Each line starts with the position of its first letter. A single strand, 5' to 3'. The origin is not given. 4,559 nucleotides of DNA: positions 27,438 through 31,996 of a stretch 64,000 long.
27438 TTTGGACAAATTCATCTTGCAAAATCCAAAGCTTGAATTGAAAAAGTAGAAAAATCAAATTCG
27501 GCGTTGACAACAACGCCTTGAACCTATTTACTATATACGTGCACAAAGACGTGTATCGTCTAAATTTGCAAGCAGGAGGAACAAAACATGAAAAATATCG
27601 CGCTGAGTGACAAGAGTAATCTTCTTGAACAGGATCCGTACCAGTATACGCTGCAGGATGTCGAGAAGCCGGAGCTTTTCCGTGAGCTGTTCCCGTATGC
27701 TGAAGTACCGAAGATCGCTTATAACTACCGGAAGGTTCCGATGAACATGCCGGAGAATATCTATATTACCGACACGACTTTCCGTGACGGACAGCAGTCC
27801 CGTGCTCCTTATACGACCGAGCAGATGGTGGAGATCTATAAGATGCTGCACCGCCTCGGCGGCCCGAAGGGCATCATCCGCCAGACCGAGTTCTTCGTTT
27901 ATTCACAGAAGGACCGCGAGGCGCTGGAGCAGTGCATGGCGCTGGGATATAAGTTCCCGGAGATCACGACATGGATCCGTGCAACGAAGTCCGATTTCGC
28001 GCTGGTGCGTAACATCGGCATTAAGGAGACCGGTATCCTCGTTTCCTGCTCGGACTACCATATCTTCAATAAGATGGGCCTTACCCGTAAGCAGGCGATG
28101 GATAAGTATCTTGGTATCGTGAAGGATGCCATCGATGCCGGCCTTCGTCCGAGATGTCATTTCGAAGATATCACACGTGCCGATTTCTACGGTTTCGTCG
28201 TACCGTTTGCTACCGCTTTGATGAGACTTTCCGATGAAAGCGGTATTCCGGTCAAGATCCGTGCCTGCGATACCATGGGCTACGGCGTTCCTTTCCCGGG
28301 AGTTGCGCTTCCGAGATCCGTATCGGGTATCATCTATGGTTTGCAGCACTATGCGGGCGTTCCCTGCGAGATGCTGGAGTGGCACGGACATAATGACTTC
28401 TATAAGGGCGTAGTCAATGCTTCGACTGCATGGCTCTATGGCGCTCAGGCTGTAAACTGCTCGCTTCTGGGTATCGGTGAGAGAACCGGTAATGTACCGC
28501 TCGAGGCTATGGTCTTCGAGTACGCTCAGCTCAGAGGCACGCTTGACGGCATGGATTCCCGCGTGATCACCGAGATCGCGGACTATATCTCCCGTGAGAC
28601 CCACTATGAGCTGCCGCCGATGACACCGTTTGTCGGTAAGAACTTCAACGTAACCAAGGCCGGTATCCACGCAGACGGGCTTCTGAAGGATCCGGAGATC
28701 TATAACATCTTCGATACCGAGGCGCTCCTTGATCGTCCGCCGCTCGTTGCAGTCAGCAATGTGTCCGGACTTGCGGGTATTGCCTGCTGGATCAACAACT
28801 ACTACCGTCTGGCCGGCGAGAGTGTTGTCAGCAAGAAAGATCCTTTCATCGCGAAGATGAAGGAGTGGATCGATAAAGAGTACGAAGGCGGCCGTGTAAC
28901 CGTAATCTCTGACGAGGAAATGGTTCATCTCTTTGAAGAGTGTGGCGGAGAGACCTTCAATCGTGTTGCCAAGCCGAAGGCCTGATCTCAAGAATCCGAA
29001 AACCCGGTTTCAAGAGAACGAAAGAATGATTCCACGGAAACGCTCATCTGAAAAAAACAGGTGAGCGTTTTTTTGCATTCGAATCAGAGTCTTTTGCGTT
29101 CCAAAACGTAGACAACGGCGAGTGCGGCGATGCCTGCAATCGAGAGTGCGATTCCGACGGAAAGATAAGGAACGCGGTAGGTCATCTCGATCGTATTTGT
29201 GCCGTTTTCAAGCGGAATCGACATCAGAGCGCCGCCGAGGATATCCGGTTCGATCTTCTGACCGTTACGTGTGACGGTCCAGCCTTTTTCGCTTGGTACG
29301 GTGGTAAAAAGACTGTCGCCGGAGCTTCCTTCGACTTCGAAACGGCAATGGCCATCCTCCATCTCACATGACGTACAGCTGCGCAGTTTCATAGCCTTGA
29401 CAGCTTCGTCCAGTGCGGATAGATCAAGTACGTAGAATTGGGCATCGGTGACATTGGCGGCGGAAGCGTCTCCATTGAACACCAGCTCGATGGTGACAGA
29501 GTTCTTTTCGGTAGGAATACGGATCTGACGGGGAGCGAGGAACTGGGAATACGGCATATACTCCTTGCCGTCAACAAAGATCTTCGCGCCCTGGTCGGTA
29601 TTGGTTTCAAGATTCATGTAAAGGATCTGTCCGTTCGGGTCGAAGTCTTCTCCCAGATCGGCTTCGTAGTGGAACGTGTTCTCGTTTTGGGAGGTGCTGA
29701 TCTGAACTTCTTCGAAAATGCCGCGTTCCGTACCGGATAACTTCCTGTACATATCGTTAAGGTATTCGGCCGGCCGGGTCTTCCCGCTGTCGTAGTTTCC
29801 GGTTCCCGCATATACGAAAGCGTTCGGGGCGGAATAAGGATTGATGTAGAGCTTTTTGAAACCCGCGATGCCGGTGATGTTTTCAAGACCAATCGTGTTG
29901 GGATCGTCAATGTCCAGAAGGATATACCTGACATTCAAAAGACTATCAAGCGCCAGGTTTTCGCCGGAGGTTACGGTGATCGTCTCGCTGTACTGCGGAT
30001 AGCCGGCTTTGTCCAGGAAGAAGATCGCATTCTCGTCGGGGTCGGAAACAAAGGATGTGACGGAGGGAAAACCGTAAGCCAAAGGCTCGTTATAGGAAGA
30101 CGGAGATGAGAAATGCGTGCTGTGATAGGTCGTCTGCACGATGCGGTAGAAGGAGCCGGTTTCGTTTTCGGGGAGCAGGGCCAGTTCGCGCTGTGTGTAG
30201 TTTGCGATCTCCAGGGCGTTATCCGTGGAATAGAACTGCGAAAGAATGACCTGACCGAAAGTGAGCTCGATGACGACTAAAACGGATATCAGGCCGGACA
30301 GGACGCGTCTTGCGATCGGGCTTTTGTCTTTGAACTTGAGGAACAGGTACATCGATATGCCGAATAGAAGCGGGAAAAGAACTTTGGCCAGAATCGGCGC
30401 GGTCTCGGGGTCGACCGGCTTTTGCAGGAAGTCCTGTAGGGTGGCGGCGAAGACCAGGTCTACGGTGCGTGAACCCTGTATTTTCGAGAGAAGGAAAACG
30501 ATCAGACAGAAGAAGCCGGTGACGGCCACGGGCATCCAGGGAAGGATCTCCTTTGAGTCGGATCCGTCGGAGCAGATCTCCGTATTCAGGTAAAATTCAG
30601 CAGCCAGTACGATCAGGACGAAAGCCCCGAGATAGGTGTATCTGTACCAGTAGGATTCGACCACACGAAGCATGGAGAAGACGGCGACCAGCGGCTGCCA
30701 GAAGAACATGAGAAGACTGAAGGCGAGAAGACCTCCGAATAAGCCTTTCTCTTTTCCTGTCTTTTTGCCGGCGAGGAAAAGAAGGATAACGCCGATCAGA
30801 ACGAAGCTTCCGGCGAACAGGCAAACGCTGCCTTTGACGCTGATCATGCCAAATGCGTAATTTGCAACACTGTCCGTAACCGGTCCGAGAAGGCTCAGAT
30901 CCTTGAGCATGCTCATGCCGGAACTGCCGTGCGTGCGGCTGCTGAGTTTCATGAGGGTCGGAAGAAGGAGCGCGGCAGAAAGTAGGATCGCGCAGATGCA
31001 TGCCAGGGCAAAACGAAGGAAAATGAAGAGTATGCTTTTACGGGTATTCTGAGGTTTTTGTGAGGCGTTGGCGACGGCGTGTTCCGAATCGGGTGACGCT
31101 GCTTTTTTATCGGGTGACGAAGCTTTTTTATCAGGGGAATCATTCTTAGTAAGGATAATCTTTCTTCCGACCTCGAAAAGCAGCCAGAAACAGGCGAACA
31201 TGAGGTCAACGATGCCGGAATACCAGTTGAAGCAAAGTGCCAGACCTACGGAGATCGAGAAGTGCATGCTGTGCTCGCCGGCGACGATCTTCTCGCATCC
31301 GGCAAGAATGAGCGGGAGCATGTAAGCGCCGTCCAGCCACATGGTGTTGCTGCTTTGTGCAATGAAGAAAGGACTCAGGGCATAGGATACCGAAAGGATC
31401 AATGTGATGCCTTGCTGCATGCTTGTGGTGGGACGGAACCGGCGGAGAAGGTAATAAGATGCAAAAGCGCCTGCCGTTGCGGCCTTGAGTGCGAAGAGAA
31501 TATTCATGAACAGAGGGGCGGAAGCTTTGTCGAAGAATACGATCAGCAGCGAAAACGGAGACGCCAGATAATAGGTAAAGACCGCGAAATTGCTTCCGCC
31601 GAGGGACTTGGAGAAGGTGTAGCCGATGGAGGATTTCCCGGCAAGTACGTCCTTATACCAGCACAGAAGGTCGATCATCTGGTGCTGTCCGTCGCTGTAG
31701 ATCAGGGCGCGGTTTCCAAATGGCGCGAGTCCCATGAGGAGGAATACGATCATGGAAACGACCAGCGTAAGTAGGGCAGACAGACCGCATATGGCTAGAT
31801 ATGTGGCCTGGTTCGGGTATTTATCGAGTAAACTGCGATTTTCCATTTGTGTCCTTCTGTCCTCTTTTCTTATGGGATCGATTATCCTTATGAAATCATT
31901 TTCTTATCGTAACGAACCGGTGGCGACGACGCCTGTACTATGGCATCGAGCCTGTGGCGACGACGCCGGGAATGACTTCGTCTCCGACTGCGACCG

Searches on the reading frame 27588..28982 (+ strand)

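Call 78: search_protein_families(library=pfam, proteins=[window:27588-28982:+], max_evalue=0.00001)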
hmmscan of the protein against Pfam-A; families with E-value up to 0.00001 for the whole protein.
window:27588-28982:+ (465 aa): 1 family
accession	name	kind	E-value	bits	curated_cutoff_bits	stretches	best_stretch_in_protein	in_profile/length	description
PF00682.25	HMGL-like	-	1.3e-32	113.7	29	1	58-333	2-259/260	HMGL-like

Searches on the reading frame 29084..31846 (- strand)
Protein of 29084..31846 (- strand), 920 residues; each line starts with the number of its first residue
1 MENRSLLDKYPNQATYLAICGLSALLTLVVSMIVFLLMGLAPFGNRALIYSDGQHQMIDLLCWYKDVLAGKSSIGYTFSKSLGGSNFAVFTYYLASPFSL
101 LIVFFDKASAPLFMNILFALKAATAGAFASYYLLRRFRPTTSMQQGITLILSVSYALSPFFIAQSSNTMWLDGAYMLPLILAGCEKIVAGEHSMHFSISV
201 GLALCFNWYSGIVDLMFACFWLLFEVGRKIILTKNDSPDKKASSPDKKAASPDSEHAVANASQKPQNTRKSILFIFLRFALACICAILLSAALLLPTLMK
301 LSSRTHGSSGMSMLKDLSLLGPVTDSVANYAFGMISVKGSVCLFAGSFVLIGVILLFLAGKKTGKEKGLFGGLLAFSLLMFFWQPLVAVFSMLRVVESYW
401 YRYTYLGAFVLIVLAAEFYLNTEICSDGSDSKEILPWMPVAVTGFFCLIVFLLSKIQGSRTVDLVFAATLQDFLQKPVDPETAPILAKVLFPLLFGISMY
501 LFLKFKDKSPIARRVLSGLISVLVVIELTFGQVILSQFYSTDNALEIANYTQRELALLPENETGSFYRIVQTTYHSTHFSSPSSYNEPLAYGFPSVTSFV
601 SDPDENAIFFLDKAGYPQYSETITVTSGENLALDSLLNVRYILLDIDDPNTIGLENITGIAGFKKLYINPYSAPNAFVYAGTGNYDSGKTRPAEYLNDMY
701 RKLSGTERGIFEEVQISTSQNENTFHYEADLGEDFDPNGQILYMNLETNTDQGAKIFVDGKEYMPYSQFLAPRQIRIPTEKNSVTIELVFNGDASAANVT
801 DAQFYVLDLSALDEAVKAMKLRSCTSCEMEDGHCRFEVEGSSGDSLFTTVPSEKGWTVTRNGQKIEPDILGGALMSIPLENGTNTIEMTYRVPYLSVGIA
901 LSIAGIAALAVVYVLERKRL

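Call 78: search_protein_families(library=pfam, proteins=[window:29084-31846:-], max_evalue=0.00001)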
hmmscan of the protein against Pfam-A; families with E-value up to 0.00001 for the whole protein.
window:29084-31846:- (920 aa): 1 family
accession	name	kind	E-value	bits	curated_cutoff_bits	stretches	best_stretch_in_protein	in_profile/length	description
PF09586.16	YfhO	-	2.1e-115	387.4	28.5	1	24-902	2-835/835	Bacterial membrane protein YfhO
